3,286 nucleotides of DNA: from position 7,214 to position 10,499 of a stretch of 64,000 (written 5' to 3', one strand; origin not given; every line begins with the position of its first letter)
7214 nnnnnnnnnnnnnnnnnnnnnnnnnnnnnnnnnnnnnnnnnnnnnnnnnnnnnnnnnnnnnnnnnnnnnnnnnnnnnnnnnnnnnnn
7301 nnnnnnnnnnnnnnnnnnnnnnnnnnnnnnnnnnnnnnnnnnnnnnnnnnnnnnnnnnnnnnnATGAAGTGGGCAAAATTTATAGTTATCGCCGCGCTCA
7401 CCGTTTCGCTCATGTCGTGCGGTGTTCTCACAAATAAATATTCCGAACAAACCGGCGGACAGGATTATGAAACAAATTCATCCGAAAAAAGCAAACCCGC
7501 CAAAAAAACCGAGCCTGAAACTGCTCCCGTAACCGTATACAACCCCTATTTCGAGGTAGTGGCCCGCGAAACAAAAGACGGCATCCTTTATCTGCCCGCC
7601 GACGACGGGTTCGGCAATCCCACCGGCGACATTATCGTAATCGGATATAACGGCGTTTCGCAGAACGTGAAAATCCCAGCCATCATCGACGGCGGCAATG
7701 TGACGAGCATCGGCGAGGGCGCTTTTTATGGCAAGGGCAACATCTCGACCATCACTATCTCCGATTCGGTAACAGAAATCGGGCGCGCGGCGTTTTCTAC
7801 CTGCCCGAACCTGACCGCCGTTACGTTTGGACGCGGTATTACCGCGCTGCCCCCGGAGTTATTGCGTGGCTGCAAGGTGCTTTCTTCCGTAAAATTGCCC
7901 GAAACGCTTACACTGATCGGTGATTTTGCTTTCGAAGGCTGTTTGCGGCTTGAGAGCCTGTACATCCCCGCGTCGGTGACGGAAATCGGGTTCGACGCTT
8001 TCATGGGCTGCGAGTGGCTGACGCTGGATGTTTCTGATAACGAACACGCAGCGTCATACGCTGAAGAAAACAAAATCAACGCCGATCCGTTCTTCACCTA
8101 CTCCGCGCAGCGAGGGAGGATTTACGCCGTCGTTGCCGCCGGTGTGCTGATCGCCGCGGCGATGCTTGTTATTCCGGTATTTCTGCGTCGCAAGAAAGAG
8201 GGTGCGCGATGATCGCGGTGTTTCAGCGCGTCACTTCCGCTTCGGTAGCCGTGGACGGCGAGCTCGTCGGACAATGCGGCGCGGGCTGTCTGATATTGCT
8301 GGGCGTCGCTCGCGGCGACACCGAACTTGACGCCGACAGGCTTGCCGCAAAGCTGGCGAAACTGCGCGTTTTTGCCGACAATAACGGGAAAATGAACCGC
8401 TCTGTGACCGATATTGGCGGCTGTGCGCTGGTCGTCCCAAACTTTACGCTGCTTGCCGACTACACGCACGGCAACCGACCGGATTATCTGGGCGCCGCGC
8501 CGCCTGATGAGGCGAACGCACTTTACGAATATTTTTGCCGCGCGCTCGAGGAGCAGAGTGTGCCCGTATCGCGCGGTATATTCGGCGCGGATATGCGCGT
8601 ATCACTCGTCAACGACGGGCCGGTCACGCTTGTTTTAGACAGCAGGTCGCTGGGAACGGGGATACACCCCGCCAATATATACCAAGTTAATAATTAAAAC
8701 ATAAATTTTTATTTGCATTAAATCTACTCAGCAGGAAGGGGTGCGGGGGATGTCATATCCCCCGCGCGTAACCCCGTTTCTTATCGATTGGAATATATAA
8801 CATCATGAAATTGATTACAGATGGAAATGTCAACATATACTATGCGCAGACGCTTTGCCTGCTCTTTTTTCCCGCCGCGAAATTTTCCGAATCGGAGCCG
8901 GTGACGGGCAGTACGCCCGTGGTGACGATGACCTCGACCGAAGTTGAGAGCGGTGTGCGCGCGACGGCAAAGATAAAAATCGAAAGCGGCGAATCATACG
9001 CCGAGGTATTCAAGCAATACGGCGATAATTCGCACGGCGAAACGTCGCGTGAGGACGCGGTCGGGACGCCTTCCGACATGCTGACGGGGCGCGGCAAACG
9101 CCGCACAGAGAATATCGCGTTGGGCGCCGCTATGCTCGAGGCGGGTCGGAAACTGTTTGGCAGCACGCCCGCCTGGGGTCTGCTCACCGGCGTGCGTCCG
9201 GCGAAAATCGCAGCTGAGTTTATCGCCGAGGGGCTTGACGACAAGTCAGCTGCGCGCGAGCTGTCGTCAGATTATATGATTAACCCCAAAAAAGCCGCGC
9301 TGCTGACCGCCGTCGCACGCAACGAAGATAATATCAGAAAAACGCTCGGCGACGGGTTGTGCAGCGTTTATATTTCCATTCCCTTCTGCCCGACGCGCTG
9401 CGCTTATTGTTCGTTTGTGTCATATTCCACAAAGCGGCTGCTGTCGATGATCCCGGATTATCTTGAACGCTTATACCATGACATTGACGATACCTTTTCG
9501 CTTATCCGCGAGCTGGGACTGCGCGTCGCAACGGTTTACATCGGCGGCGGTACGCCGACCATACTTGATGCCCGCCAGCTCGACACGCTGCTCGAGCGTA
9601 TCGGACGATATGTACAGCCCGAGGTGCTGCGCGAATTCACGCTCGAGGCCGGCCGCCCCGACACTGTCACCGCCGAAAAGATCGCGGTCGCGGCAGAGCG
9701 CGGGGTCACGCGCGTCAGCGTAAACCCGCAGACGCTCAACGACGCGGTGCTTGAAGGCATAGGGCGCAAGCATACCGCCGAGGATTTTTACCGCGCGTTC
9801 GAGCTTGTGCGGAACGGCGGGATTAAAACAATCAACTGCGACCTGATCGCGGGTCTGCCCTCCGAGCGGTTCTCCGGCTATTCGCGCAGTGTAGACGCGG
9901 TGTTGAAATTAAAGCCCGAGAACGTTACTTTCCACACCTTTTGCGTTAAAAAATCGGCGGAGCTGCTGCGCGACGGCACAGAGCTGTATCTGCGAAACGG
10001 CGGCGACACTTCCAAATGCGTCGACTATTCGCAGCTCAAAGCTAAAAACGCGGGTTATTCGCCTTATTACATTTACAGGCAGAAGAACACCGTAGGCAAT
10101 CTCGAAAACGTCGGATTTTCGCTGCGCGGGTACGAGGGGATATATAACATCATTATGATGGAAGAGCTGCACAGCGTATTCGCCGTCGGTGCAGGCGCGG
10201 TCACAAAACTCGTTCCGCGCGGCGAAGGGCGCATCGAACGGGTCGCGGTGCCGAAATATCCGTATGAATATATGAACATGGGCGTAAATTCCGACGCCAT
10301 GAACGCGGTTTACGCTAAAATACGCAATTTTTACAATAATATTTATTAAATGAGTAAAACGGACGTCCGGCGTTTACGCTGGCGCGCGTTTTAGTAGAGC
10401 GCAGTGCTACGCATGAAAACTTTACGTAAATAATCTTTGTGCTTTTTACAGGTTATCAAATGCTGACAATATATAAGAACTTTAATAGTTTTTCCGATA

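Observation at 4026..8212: TerB-N/TerB-C protein + DUF2791 (BrxC/BrxD-like) ATPase + LRR lipoprotein: a helicase-less, surface-linked relative of TerB/Shango-type conflict systems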

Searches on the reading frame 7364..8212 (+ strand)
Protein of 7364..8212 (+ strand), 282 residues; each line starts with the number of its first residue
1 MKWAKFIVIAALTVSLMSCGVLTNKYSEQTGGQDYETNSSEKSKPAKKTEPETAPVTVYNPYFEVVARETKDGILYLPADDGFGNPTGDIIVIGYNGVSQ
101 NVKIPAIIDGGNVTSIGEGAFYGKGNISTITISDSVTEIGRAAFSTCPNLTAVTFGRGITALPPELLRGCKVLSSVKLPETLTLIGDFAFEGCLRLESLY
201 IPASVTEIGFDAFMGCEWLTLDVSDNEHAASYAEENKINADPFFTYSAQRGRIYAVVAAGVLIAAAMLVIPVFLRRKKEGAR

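Call 3: search_protein_families(library=pfam, proteins=[window:7364-8212:+], max_evalue=0.01)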
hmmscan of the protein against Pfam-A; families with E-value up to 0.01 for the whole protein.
window:7364-8212:+ (282 aa): 2 families
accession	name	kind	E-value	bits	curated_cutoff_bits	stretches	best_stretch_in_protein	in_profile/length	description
PF13306.12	LRR_5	-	7.4e-27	94.2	27.7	1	107-217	16-124/127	BspA type Leucine rich repeat region (6 copies)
PF13855.12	LRR_8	-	0.00062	19.9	27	0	108-151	8-52/61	Leucine rich repeat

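Call 4: search_protein_families(library=padloc, proteins=[window:7364-8212:+], max_evalue=0.01)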
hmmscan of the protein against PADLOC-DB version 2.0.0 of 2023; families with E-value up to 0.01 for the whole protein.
window:7364-8212:+ (282 aa): 0 families

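Call 5: search_protein_families(library=ncbifam, proteins=[window:7364-8212:+], max_evalue=0.01)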
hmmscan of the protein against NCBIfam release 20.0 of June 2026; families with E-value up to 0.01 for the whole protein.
window:7364-8212:+ (282 aa): 2 families
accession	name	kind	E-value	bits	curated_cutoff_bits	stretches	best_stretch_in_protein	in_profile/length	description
NF047961.1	adhesin_HupY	equivalog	1.7e-06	26.4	1250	1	150-214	188-251/978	leucine-rich repeat adhesin HupY/LrrG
NF045861.1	glide_Gli349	exception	0.00041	17.1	1750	1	126-193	2678-2744/3169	gliding machinery surface structure protein Gli349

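Call 19: find_homologous_proteins(query=window:7364-8212:+, max_evalue=0.00001)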
Query window:7364-8212:+ (282 aa): 1466 proteins with E <= 0.00001 among 3711 candidates; the best 120 are listed.
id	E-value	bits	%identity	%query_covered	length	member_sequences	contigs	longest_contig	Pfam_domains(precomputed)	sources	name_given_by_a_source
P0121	1.2e-183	627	100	100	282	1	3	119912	PF13306.13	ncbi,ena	-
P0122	2.5e-100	354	62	94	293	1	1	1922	PF13306.13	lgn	-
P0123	4.4e-99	349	62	89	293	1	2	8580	PF13306.13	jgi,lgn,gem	jgi:hypothetical protein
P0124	1.1e-96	342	58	99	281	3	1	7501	PF13306.13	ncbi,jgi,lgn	jgi:hypothetical protein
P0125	4.9e-92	326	56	97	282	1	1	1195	PF13306.13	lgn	-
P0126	1.6e-89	318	56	99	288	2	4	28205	PF13306.13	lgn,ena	-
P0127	2.3e-86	308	55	99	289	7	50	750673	PF13306.13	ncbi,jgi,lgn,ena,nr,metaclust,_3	ncbi:MAG: leucine-rich repeat domain-containing protein [Eubacteriales bacterium]|jgi:hypothetical p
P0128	1.4e-80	289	53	93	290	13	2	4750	PF13306.13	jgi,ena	-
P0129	4.6e-60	221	41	50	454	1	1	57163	PF13306.13,PF13855.13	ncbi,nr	ncbi:MAG: leucine-rich repeat domain-containing protein [Ruminococcaceae bacterium]|nr:leucine-rich 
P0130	1.1e-59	220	48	39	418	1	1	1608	PF13306.13,PF15185.12,PF13855.13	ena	-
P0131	2.9e-56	209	44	38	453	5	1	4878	PF13306.13,PF13855.13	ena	-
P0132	5.9e-55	205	37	40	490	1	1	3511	PF13306.13,PF13855.13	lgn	-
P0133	6.4e-55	205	36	57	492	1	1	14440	PF13306.13,PF13855.13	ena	-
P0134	2.0e-53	200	43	48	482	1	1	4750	PF13306.13,PF13855.13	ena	-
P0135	2.3e-53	200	42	39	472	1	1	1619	PF13306.13,PF13855.13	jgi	jgi:hypothetical protein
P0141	2.3e-48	183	47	39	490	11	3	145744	PF13306.13,PF13855.13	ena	-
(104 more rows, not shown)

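Call 24: find_encoding_contigs(protein=P0126, flank=8000, max_places=2)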
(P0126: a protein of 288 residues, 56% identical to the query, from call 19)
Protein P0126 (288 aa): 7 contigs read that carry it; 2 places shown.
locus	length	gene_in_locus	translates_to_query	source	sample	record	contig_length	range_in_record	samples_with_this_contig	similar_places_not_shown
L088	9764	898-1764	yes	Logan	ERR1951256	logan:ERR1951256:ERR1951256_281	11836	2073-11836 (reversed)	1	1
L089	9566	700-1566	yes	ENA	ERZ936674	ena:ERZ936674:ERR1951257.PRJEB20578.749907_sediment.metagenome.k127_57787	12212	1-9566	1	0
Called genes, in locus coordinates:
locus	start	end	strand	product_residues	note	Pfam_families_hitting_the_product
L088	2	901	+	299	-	?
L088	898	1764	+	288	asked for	PF13306:LRR_5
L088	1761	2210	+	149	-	PF02580:Tyr_Deacylase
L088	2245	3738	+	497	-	PF04055:Radical_SAM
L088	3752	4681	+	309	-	PF25199:nSTAND_NTPase5 (faint), PF00485:PRK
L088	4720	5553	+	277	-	PF01048:PNP_UDP_1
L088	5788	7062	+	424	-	PF01979:Amidohydro_1, PF07969:Amidohydro_3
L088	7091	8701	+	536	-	PF01554:MatE (weak), PF01943:Polysacc_synt, PF03023:MurJ, PF13440:Polysacc_synt_3 (weak), PF01554:MatE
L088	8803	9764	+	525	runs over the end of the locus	PF13320:GH123_cat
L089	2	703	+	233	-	?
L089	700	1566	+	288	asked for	PF13306:LRR_5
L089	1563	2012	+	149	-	PF02580:Tyr_Deacylase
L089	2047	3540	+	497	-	PF04055:Radical_SAM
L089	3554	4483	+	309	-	PF25199:nSTAND_NTPase5 (weak), PF00485:PRK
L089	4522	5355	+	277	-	PF01048:PNP_UDP_1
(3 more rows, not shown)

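Call 25: find_encoding_contigs(protein=P0123, flank=8000, max_places=2)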
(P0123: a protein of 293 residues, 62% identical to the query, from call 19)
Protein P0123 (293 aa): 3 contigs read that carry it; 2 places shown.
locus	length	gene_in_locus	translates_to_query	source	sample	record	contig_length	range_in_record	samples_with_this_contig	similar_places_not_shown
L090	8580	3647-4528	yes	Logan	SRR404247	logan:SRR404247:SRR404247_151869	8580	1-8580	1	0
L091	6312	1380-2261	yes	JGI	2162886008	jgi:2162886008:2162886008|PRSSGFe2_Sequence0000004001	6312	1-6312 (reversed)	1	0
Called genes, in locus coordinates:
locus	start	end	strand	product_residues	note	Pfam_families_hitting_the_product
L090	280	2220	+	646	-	PF13208:TerB_N, PF15615:TerB_C (faint)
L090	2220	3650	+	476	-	PF10923:BrxC_BrxD, PF13191:AAA_16 (faint)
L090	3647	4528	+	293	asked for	PF13306:LRR_5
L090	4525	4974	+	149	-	PF02580:Tyr_Deacylase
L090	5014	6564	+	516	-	PF04055:Radical_SAM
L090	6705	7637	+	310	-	PF00485:PRK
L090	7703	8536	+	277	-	PF01048:PNP_UDP_1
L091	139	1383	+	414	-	PF10923:BrxC_BrxD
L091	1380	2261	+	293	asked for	PF13306:LRR_5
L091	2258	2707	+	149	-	PF02580:Tyr_Deacylase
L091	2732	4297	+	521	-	PF04055:Radical_SAM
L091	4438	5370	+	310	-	PF00485:PRK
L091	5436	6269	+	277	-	PF01048:PNP_UDP_1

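Call 79: find_encoding_contigs(protein=P0129, flank=6000, max_places=1)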
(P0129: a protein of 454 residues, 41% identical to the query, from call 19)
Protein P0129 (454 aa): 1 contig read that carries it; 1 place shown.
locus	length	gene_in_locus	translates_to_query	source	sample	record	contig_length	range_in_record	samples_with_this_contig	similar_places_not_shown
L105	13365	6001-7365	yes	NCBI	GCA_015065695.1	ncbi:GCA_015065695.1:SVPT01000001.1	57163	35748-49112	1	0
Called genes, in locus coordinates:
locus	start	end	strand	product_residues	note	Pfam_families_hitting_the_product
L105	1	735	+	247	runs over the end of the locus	PF00481:PP2C (weak), PF13672:PP2C_2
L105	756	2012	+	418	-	PF13672:PP2C_2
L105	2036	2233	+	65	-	-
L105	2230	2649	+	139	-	-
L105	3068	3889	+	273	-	PF22397:NADAR-DarT1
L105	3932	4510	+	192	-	PF00574:CLP_protease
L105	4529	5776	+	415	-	PF02534:T4SS-DNA_transf, PF10412:TrwB_AAD_bind, PF12696:TraG-D_C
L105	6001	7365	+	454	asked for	PF13306:LRR_5, PF13855:LRR_8 (faint), PF13306:LRR_5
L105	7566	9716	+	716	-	-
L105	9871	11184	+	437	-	-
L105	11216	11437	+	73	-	-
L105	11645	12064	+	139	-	-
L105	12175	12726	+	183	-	PF15563:Imm19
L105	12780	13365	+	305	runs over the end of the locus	PF01841:Transglut_core (faint)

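Call 80: find_encoding_contigs(protein=P0141, flank=6000, max_places=1)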
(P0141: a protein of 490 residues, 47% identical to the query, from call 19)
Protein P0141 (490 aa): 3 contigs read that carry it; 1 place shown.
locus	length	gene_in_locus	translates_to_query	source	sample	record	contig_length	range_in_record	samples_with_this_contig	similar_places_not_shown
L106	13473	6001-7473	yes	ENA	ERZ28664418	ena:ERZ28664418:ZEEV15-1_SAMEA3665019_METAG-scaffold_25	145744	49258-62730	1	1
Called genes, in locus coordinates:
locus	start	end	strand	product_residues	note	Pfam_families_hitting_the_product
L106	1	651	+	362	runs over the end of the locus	PF00425:Chorismate_bind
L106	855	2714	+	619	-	PF02776:TPP_enzyme_N, PF02775:TPP_enzyme_C (faint)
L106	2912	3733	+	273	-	PF00378:ECH_1, PF16113:ECH_2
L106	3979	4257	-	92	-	-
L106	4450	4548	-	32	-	PF20096:DUF6486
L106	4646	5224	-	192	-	-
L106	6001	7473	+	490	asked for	PF13855:LRR_8 (faint), PF13306:LRR_5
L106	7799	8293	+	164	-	-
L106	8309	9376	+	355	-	-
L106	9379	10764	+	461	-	PF00145:DNA_methylase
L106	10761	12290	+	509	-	PF13589:HATPase_c_3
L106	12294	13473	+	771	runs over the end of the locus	PF10593:Z1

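Call 81: find_encoding_contigs(protein=P0124, flank=8000, max_places=1)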
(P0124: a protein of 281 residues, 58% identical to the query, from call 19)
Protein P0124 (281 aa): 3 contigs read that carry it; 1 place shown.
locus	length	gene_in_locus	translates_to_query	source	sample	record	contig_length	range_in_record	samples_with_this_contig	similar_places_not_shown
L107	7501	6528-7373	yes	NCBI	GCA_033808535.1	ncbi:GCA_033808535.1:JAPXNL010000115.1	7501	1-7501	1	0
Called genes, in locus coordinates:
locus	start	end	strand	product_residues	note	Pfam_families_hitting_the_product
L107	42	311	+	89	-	PF13451:zf_Tbcl, PF23477:zf_Tbcl_2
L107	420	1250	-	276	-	PF04055:Radical_SAM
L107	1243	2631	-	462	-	PF02900:LigB, PF01871:AMMECR1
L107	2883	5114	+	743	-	PF13208:TerB_N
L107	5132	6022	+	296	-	-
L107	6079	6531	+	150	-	PF10923:BrxC_BrxD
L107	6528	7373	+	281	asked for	PF13306:LRR_5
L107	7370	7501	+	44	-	?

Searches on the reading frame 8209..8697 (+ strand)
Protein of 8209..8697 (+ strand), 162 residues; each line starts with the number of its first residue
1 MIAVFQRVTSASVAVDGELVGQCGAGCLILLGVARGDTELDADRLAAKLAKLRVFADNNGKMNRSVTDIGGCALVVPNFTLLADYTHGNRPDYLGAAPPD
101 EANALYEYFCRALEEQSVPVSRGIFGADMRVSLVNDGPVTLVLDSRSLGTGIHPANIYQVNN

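Call 3: search_protein_families(library=pfam, proteins=[window:8209-8697:+], max_evalue=0.01)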
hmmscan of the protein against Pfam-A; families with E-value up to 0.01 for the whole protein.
window:8209-8697:+ (162 aa): 1 family
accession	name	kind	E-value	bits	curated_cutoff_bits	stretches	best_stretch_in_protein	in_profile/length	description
PF02580.21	Tyr_Deacylase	-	1.4e-53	181.5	25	1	3-144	2-144/144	D-Tyr-tRNA(Tyr) deacylase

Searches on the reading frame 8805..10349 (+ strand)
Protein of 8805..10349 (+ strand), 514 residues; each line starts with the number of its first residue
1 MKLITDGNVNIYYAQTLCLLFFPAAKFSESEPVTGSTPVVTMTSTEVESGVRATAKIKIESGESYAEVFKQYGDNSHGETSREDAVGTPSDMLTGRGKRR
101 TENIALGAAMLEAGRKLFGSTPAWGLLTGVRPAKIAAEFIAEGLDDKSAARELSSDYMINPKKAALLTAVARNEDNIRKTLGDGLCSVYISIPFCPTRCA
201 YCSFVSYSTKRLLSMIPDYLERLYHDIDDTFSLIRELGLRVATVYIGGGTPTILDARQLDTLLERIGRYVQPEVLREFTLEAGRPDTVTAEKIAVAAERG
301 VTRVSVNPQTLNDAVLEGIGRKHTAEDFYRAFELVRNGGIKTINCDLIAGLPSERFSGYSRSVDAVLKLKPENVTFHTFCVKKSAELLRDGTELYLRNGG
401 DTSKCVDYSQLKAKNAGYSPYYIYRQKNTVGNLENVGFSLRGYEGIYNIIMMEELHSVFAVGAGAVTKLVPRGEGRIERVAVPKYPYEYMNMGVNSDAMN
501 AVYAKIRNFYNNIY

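Call 9: search_protein_families(library=pfam, proteins=[window:8805-10349:+], max_evalue=0.00001)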
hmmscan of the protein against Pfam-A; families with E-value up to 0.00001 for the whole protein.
window:8805-10349:+ (514 aa): 1 family
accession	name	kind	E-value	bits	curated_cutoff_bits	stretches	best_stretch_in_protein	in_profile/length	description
PF04055.27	Radical_SAM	-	1.4e-20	74.6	29.5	1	189-354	1-154/166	Radical SAM superfamily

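Call 36: find_related_loci(query=window:8805-10349:+, collection=metagenome_contigs, flank=10000)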
Query window:8805-10349:+ (514 aa) in metagenome_contigs; peptide patterns used: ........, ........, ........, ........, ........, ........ (x = any residue, [..] = any of these).
69 stretches matched a pattern; 13 encode a relative of the query (tblastn E <= 1e-3); 13 distinct loci.
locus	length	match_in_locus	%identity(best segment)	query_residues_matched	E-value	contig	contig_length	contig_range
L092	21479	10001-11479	78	1-511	0e+0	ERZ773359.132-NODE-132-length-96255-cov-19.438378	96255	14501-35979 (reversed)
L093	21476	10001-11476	77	1-510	0e+0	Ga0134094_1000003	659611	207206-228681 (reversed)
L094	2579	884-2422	74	1-514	0e+0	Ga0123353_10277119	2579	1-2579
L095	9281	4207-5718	54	1-513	2e-179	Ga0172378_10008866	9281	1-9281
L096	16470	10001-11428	53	1-491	2e-169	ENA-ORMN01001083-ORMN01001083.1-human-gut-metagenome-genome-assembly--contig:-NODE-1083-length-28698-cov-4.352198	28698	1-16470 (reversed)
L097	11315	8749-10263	48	1-513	1e-156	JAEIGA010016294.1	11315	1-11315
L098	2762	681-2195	48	1-513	4e-165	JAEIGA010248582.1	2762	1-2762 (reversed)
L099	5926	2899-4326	50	1-490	2e-155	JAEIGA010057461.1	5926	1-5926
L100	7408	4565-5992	50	1-490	5e-154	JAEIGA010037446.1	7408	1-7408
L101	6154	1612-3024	51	1-491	2e-152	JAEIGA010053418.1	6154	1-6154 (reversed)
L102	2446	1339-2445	55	1-389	3e-143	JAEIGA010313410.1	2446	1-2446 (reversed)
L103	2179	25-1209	47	107-490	3e-118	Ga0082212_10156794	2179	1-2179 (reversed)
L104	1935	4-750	65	243-491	1e-114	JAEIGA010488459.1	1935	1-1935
